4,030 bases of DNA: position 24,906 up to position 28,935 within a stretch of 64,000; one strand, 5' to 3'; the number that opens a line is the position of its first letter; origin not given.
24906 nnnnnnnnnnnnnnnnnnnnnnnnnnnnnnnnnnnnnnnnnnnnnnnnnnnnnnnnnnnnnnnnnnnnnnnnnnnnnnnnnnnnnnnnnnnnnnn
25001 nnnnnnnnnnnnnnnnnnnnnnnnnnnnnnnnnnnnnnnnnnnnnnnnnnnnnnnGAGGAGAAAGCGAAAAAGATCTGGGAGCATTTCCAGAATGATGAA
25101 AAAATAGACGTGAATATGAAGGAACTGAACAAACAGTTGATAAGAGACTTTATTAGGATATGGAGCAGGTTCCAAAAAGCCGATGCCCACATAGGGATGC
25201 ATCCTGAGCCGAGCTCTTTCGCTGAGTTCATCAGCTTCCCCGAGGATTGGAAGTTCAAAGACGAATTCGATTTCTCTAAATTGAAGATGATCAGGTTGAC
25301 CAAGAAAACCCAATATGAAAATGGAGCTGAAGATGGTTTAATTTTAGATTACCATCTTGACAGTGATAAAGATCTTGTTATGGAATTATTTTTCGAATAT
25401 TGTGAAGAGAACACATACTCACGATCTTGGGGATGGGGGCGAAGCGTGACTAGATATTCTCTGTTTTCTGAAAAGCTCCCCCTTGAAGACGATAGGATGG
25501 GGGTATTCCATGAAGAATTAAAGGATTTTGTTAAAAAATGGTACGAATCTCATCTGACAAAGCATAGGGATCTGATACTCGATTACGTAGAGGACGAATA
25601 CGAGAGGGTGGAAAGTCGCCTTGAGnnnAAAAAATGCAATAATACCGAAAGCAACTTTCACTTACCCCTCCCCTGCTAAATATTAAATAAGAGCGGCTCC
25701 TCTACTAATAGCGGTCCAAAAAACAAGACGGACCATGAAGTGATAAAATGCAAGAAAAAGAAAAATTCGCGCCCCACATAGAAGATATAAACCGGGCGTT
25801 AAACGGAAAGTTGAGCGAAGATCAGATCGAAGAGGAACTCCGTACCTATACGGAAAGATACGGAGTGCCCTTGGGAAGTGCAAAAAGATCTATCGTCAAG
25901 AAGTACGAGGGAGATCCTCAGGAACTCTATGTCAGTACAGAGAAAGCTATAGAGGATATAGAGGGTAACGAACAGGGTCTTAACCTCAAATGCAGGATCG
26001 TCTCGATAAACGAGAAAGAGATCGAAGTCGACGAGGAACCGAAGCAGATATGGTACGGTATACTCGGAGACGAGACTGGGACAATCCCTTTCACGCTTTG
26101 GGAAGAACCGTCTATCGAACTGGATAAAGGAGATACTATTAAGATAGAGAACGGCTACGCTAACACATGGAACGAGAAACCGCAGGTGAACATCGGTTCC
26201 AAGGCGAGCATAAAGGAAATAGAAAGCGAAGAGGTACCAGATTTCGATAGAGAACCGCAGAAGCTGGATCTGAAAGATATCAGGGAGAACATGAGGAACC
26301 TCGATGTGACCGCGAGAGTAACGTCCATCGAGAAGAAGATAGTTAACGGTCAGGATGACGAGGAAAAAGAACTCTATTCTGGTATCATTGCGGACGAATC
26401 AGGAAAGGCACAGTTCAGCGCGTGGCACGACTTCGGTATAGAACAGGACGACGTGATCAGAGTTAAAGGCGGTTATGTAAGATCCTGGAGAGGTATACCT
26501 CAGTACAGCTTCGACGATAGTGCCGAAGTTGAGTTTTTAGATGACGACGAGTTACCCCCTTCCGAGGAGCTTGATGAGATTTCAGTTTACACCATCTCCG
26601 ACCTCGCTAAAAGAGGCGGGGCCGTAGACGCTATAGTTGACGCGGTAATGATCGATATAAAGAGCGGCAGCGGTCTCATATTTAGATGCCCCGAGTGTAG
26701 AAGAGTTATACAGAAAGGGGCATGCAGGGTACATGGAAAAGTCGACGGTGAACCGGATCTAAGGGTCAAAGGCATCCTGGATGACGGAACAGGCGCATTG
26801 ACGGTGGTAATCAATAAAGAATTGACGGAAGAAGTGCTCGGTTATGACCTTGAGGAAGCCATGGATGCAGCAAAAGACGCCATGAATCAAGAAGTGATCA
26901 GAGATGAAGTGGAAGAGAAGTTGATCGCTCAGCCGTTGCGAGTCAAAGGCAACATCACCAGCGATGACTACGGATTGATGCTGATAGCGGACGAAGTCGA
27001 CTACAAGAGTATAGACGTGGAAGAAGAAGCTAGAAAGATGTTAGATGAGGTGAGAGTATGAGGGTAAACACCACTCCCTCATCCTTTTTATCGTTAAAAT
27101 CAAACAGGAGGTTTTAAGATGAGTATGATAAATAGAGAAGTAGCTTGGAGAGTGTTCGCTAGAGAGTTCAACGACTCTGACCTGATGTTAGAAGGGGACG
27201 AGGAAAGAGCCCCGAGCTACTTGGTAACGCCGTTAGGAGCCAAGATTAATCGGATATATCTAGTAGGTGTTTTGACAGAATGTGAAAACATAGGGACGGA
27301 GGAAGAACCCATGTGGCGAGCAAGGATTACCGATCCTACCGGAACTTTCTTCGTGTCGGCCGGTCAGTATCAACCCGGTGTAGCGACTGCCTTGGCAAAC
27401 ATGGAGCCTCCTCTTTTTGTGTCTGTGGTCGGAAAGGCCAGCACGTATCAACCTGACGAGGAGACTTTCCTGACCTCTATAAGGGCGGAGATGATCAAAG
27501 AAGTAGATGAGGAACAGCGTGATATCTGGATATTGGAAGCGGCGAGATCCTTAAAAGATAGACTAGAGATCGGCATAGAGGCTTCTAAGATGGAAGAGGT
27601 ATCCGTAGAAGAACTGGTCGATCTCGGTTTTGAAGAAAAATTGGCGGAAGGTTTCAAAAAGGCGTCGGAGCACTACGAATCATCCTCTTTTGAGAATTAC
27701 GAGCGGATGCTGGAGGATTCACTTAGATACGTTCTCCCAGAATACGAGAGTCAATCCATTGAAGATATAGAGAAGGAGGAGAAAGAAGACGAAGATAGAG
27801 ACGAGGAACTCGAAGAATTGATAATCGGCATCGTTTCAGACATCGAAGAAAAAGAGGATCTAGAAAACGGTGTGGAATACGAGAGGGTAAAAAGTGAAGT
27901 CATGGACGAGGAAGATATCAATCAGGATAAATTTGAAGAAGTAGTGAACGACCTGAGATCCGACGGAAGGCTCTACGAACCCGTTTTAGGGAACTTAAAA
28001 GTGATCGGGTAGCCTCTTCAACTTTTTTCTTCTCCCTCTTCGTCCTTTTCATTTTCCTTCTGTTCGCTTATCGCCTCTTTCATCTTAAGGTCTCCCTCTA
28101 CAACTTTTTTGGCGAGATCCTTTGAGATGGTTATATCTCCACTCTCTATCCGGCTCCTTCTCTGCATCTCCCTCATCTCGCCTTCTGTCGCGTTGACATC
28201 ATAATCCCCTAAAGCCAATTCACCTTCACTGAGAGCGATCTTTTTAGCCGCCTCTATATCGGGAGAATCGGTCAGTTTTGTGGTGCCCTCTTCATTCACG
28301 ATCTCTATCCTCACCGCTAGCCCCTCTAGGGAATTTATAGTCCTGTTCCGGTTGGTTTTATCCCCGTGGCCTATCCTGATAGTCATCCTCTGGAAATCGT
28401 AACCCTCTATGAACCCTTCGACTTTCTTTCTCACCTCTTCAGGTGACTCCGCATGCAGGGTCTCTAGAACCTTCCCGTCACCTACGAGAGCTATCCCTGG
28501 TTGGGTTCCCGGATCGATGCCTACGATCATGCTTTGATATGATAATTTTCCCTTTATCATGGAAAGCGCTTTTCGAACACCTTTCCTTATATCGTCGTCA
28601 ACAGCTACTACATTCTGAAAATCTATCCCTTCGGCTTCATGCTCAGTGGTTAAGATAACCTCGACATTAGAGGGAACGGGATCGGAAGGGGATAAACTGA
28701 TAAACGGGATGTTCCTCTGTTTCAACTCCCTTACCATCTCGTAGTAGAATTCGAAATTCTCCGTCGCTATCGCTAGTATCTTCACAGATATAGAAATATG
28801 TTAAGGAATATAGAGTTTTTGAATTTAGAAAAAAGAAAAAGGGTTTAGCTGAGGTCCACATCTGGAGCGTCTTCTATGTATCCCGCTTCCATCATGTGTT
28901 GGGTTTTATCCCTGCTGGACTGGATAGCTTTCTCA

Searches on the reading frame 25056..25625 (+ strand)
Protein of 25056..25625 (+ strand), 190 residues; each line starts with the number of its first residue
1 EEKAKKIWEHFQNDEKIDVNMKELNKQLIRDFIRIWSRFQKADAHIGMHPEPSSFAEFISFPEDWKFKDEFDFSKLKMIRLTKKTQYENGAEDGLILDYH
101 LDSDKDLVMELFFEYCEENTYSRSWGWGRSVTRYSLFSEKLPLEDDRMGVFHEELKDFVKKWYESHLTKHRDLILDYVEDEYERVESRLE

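Call 9: find_homologous_proteins(query=window:25056-25625:+)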
Query seq(190 aa) (190 aa): 3 proteins with E <= 0.001 among 31 candidates.
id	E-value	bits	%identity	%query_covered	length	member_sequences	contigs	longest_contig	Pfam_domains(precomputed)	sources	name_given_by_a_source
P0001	2.4e-83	297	71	100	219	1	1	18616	-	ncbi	-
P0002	1.8e-74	268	63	99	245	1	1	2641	-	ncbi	ncbi:MAG: hypothetical protein ACOC55_05965, partial [Candidatus Natronoplasma sp.]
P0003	6.0e-49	185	52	87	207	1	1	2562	-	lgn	-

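Call 10: find_encoding_contigs(protein=P0001, flank=10000)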
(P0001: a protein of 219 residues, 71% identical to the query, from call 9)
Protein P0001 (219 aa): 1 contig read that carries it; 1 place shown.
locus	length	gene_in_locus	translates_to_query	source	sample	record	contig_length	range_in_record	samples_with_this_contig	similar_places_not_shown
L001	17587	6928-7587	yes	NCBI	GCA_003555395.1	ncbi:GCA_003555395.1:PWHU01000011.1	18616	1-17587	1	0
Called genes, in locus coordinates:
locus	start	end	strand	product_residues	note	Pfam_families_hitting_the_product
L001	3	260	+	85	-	?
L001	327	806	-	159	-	PF26602:HVO_2718_N (weak), PF24250:HVO_2718 (faint), PF01381:HTH_3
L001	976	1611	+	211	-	-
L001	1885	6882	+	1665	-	-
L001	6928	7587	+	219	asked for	-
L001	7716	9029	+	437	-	PF01336:tRNA_anti-codon (faint), PF21473:OB_Ssb-like (faint)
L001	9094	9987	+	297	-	-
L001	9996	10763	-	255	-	-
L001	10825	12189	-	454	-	PF00390:malic, PF03949:Malic_M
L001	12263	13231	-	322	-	PF00814:TsaD, PF22521:HypF_C_2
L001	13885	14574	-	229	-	-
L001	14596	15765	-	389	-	PF13191:AAA_16 (weak), PF01637:ATPase_2, PF13401:AAA_22, PF00004:AAA (weak), PF05729:NACHT (weak), PF22703:Cdc6_lid, PF09079:WHD_Cdc6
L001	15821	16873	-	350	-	-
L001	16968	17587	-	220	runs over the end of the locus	-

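Call 11: find_encoding_contigs(protein=P0002, flank=10000)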
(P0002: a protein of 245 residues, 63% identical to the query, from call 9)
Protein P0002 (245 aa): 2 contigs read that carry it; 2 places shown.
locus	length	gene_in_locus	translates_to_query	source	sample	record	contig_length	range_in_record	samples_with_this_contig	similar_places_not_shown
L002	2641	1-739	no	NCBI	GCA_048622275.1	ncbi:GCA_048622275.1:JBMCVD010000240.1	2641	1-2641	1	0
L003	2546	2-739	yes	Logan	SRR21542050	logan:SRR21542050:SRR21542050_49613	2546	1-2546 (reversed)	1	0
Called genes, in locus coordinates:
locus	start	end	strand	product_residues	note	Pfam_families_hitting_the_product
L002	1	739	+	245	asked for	?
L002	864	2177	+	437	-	PF21473:OB_Ssb-like (faint), PF01336:tRNA_anti-codon (faint)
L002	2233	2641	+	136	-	?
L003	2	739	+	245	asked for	?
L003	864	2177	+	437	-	PF21473:OB_Ssb-like (faint), PF01336:tRNA_anti-codon (faint)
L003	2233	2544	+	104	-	?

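Call 12: find_encoding_contigs(protein=P0003, flank=10000)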
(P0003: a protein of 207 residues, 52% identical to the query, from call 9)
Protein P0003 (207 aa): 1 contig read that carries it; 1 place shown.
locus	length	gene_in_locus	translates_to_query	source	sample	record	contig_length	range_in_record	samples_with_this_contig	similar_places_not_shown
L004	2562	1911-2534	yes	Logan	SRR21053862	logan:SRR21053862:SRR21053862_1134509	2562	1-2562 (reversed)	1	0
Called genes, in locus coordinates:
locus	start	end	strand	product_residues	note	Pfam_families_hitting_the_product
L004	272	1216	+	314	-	-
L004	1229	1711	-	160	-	PF26602:HVO_2718_N (weak), PF24250:HVO_2718 (faint), PF01381:HTH_3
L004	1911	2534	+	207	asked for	-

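Call 18: find_related_loci(query=A1, collection=genome_contigs, flank=10000)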
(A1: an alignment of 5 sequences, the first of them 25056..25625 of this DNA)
Query A1 (190 aa) in genome_contigs; peptide patterns used: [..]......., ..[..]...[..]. (x = any residue, [..] = any of these).
64 stretches matched a pattern; 11 encode a relative of the query (tblastn E <= 1e-3); 10 distinct loci.
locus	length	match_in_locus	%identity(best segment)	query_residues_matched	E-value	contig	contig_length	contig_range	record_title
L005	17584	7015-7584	71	1-190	2e-87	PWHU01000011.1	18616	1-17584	MAG: Thermoplasmata archaeon isolate T1Sed10_113R1 T1-Sed10-C2608, whole genome shotgun sequence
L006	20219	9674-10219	65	4-187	5e-80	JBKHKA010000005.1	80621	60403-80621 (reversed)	MAG: Candidatus Aenigmatarchaeota archaeon isolate D5M12_30 NODE_62_length_80621_cov_28.030062, whole genome shotgun seq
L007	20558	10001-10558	59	4-190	1e-70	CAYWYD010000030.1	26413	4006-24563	MAG TPA_asm: uncultured Thermoplasmata archaeon isolate ERP127260_co1_119 genome assembly, contig: NODE_663_length_26413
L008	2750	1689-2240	50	2-186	2e-55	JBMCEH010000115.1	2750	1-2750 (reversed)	MAG: Candidatus Natronoplasma sp. isolate C4M09_28 NODE_16803_length_2750_cov_5.707607, whole genome shotgun sequence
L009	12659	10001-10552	51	2-186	3e-55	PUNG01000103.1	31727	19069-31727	MAG: Thermoplasmata archaeon isolate B1Sed10_20 B1-Sed10-C1087, whole genome shotgun sequence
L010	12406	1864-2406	51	5-186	8e-55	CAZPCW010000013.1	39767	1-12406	MAG TPA_asm: uncultured Thermoplasmata archaeon isolate ERP127260_co1_37 genome assembly, contig: NODE_294_length_39767_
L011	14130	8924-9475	55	2-186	5e-65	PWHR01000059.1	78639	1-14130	MAG: Thermoplasmata archaeon isolate T1Sed10_119m T1-Sed10-C119, whole genome shotgun sequence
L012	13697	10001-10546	46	1-186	4e-52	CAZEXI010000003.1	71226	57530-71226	MAG TPA_asm: uncultured Thermoplasmata archaeon isolate ERP127260_co1_32 genome assembly, contig: NODE_65_length_71226_c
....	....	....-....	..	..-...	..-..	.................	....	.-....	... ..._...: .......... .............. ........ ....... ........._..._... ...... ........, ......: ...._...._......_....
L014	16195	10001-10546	35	1-187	2e-33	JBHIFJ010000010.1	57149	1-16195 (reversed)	MAG: Thermoplasmata archaeon isolate b1.sp2_bin.40 NODE_61_length_57149_cov_25.009528, whole genome shotgun sequence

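Call 26: search_protein_representatives(alignment_id=A1)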
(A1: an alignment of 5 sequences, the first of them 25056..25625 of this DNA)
Query: 5 sequences, 207 profile positions. Proteins with E-value up to 0.001 (for the whole library): 57; up to 1e-10: 36; up to 1e-30: 11. The best 57 are listed.
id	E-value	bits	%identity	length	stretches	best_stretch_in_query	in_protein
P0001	3.4e-100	350.5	-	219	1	7-207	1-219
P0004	2.6e-64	233.2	-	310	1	11-202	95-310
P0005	8.1e-61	221.9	-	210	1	8-204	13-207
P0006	7.5e-50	186.0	-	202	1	6-204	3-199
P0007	1.0e-38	149.7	-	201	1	8-206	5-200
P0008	2.6e-36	141.8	-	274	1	6-179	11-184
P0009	2.9e-36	141.6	-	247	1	12-205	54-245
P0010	3.9e-35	138.0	-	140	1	66-204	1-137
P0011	1.1e-33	133.2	-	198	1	10-205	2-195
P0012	9.0e-32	127.0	-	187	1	6-148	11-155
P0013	3.5e-31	125.0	-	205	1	9-156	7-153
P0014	4.9e-30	121.3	-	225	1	34-203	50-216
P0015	3.2e-28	115.4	-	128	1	12-136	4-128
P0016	3.1e-27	112.1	-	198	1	13-205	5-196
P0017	4.8e-27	111.5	-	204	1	10-206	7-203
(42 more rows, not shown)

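Call 28: find_homologous_proteins(query=A1)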
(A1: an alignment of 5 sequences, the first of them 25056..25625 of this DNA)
Query A1 (5 sequences) (190 aa, profile of the alignment): 227 proteins with E <= 0.001 among 6500 candidates; the best 120 are listed.
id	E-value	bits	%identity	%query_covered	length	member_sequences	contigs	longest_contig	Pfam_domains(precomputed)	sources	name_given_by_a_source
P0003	1.5e-104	366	52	87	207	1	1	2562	-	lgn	-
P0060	2.7e-103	362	51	87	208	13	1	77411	-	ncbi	ncbi:MAG: hypothetical protein V5A88_00220 [Candidatus Thermoplasmatota archaeon]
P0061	4.6e-101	355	49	96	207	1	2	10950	-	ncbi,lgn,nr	ncbi:MAG: hypothetical protein KGY66_06545 [Candidatus Thermoplasmatota archaeon]|nr:hypothetical pr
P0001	1.1e-99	351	71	100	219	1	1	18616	-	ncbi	-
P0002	2.3e-96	340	63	99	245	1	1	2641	-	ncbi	ncbi:MAG: hypothetical protein ACOC55_05965, partial [Candidatus Natronoplasma sp.]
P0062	2.8e-96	339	51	96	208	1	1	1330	-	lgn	-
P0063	4.4e-96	339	51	96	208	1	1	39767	-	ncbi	-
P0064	2.3e-95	336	49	96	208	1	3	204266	-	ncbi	-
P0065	6.2e-92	325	47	89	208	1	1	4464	-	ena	-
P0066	6.7e-92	325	45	98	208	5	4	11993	-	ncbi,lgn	ncbi:MAG: hypothetical protein ACLFVB_06160 [Thermoplasmata archaeon]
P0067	3.7e-91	323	48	95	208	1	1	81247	-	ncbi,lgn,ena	-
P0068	2.7e-90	320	46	98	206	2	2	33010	-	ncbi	-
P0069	1.4e-89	317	46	98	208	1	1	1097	-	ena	-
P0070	1.7e-89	317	47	89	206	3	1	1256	-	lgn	-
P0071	1.4e-88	314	46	98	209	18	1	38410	-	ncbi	-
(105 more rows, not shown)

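Call 35: predict_structure(alignment_id=A2)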
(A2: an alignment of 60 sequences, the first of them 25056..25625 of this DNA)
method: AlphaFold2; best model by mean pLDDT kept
length: 190 residues; sequences in the alignment: 60
mean_pLDDT: 86.2   pTM: 0.79
mean pLDDT of the five models: 86.2, 85.1, 84.1, 83.9, 82.1
residues with pLDDT >= 90: 90; 70-90: 88; 50-70: 10; < 50: 2
segments of 3 or more residues with pLDDT < 50: none
pLDDT, mean of each block of 10 residues (from residue 1): 78 82 92 92 84 91 89 90 66 87 89 88 81 93 77 94 91 93 82
secondary structure, 60 per line:
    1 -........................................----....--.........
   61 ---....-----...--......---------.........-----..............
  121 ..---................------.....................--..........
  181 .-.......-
elements in order: H2-41 E46-49 H52-55 E56-60 E64-67 E78-83 E93-101 E107-122 E126-141 H148-168 H171-181 E183-189

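Call 48: search_protein_families(library=pfam, proteins=[window:25056-25625:+], max_evalue=0.01)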
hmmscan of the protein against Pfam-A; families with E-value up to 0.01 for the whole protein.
window:25056-25625:+ (190 aa): 0 families

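Call 51: find_related_loci(query=window:25056-25625:+, collection=metagenome_contigs, flank=10000)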
Query window:25056-25625:+ (190 aa) in metagenome_contigs; peptide patterns used: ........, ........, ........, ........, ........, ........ (x = any residue, [..] = any of these).
42 stretches matched a pattern; 1 encode a relative of the query (tblastn E <= 1e-3); 1 distinct loci.
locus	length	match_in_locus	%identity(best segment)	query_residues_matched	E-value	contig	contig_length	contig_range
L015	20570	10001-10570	71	1-190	2e-89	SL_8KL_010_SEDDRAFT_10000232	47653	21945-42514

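Call 60: fold_search(model_id=the predicted structure, library=pdb)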
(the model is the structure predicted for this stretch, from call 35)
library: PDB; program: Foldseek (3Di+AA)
matches with E <= 10: 267; with E <= 0.001: 0
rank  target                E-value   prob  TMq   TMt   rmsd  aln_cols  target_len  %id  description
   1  6yfc_AA               8.8e-02  0.80  0.31  0.44   8.3       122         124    8  Virus-like particle of bacteriophage AVE019 (released 2020-09-02)
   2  2vf9_A                4.5e-01  0.23  0.27  0.37  11.4       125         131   10  Crystal structure of bacteriophage PRR1 (released 2008-09-23)
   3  9hat_AA               7.6e-01  0.41  0.26  0.38   5.8        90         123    9  pT=3 virus-like particle of ssRNA phage Beihai26 coat protein (released 2024-11-13)
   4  1yqf_C                8.5e-01  0.02  0.15  0.15  17.1       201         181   11  Hypothetical protein from leishmania major unknown function sequence homologue to human p32 protein (released 2005-02-22)
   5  6yfh_AA               9.0e-01  0.41  0.28  0.33   4.9        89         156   10  Virus-like particle of bacteriophage EMS014 (released 2020-09-02)
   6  3otl_B                1.0e+00  0.05  0.12  0.14  15.8        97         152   12  Three-dimensional Structure of the putative uncharacterized protein from Rhizobium leguminosarum at the resolution 1.9 (released 2010-09-22)
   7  3in6_A                1.1e+00  0.03  0.13  0.16  15.9       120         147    8  Crystal structure of a fmn-binding protein (swol_0183) from syntrophomonas wolfei subsp. wolfei at 2.12 A resolution (released 2009-08-25)
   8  6yeg_A                1.3e+00  0.09  0.18  0.20   7.9        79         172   14  Hybrid structure of the SPP1 tail tube by solid-state NMR and cryo EM - Final EM Refinement (released 2020-10-14)
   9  5ys0_A                1.3e+00  0.05  0.14  0.16  16.1       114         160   11  Crystal structure of the second StARkin domain of Lam2 in complex with ergosterol (released 2018-01-31)
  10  1aq4_A                1.4e+00  0.18  0.29  0.40   8.1       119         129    8  STRUCTURE OF A MS2 COAT PROTEIN MUTANT IN COMPLEX WITH AN RNA OPERATOR (released 1997-12-24)
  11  9wfd_A                1.4e+00  0.12  0.16  0.08   8.0        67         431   12  Cryo-EM structure of the Type II secretion system protein from Acidithiobacillus caldus (released 2025-11-19)
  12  7q3e_A                1.4e+00  0.04  0.14  0.07  11.6       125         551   10  Structure of the mouse CPLANE-RSG1 complex (released 2022-04-06)
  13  9sn1                  1.5e+00  0.03  0.14  0.05  13.3       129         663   10  Lip3 DL-peptidase in the apo-state (released 2026-02-18)
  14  7tjg_A                1.6e+00  0.35  0.30  0.40   4.3        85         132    9  Bacteriophage Q beta capsid protein, A38K/A40C/D102C in T1 symmetry (released 2023-01-25)
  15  8w5v_c                1.6e+00  0.20  0.29  0.40   5.9       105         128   11  Cryo-EM structure of QbN10K-Ab40 (released 2025-02-26)
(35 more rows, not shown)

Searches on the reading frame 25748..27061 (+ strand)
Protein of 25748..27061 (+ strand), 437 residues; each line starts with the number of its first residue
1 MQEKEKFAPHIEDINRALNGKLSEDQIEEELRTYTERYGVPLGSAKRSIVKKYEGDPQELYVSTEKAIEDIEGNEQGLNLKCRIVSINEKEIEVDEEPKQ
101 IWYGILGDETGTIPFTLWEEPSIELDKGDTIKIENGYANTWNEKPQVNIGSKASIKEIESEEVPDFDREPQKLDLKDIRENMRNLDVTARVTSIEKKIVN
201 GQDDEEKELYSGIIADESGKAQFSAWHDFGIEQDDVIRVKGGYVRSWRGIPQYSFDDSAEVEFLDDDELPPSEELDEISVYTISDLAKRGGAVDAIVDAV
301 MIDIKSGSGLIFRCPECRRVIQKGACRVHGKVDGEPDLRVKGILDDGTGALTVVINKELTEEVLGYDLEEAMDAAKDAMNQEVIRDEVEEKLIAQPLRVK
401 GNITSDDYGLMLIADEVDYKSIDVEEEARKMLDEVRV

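Call 6: search_protein_families(library=pfam, proteins=[window:25748-27061:+], max_evalue=0.01)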
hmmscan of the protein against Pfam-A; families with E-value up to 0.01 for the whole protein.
window:25748-27061:+ (437 aa): 2 families
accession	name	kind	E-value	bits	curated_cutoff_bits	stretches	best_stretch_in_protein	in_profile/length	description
PF01336.31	tRNA_anti-codon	-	1.1e-09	38.5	27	0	98-149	14-69/75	OB-fold nucleic acid binding domain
PF21473.3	Ssb-like_OB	-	3.7e-05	24.3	24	1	75-143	5-83/97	Single-stranded DNA binding protein Ssb-like, OB fold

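Call 7: search_protein_families(library=ncbifam, proteins=[window:25748-27061:+], max_evalue=0.01)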
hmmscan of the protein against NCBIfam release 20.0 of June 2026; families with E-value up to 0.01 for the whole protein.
window:25748-27061:+ (437 aa): 14 families
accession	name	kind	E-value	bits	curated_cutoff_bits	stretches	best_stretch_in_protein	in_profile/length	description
NF005554.0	PRK07218.1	equivalog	7.1e-123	410.7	447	1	5-436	2-422/423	Single-stranded DNA binding protein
NF005553.0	PRK07217.1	subfamily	1.3e-54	185.7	353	2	168-428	68-305/311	replication factor A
NF004998.0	PRK06386.1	equivalog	1.1e-45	156.5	556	1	68-426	5-345/358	replication factor A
NF005050.0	PRK06461.1-4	equivalog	4.2e-30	104.8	176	2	64-170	4-111/151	single-stranded DNA-binding protein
NF005051.0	PRK06461.1-5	equivalog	7.6e-22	77.9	235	2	67-171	4-109/146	single-stranded DNA-binding protein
NF005049.0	PRK06461.1-3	equivalog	5.8e-19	68.7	188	2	67-161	6-102/144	single-stranded DNA-binding protein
NF009031.0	PRK12366.1-2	equivalog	1.1e-17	63.8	767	3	297-434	516-645/647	replication factor A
NF009034.0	PRK12366.1-5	equivalog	1.5e-17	63.2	789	1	20-261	20-264/642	replication factor A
NF009032.0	PRK12366.1-3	equivalog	3.9e-16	58.5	773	2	64-161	60-162/651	replication factor A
NF005048.0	PRK06461.1-1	equivalog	1.6e-15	57.7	230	1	70-170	7-108/148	single-stranded DNA-binding protein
NF011288.0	PRK14699.1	equivalog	5.4e-13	48.6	544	1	62-229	163-334/484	replication factor A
NF012035.0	PRK15491.1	equivalog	6.7e-10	38.7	362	1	66-161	167-269/374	replication factor A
NF009033.0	PRK12366.1-4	equivalog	6.3e-08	31.5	701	1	21-252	15-231/578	replication factor A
NF006255.0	PRK08402.1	equivalog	1.6e-06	27.3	442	1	170-427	60-345/355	replication factor A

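Call 34: find_encoding_contigs(protein=window:25748-27061:+, flank=10000, max_places=10)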
Protein window:25748-27061:+ (437 aa): no gene with exactly this product is on record in the collection.

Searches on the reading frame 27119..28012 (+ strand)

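Call 6: search_protein_families(library=pfam, proteins=[window:27119-28012:+], max_evalue=0.01)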
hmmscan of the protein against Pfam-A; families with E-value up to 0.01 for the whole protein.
window:27119-28012:+ (297 aa): 1 family
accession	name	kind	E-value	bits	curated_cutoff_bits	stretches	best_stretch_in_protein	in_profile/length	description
PF21120.3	MCM_WH_arc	-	0.00045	20.6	26.1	1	244-294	13-63/63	Archaeal MCM, winged-helix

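Call 7: search_protein_families(library=ncbifam, proteins=[window:27119-28012:+], max_evalue=0.01)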
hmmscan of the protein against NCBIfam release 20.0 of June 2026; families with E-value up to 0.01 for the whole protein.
window:27119-28012:+ (297 aa): 1 family
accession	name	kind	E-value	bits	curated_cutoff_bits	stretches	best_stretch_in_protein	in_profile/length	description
NF040949.1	minchrom_main_MCM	domain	0.0011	17.3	940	1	196-295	586-681/682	minichromosome maintenance protein MCM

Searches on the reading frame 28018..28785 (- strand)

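Call 6: search_protein_families(library=pfam, proteins=[window:28018-28785:-], max_evalue=0.01)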
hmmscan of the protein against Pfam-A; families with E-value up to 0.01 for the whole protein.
window:28018-28785:- (255 aa): 1 family
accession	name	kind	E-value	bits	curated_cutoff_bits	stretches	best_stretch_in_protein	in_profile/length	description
PF04312.18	DUF460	-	0.00079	19.6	28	1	66-108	11-55/135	Protein of unknown function (DUF460)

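Call 7: search_protein_families(library=ncbifam, proteins=[window:28018-28785:-], max_evalue=0.01)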
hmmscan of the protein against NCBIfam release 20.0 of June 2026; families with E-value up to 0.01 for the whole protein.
window:28018-28785:- (255 aa): 0 families
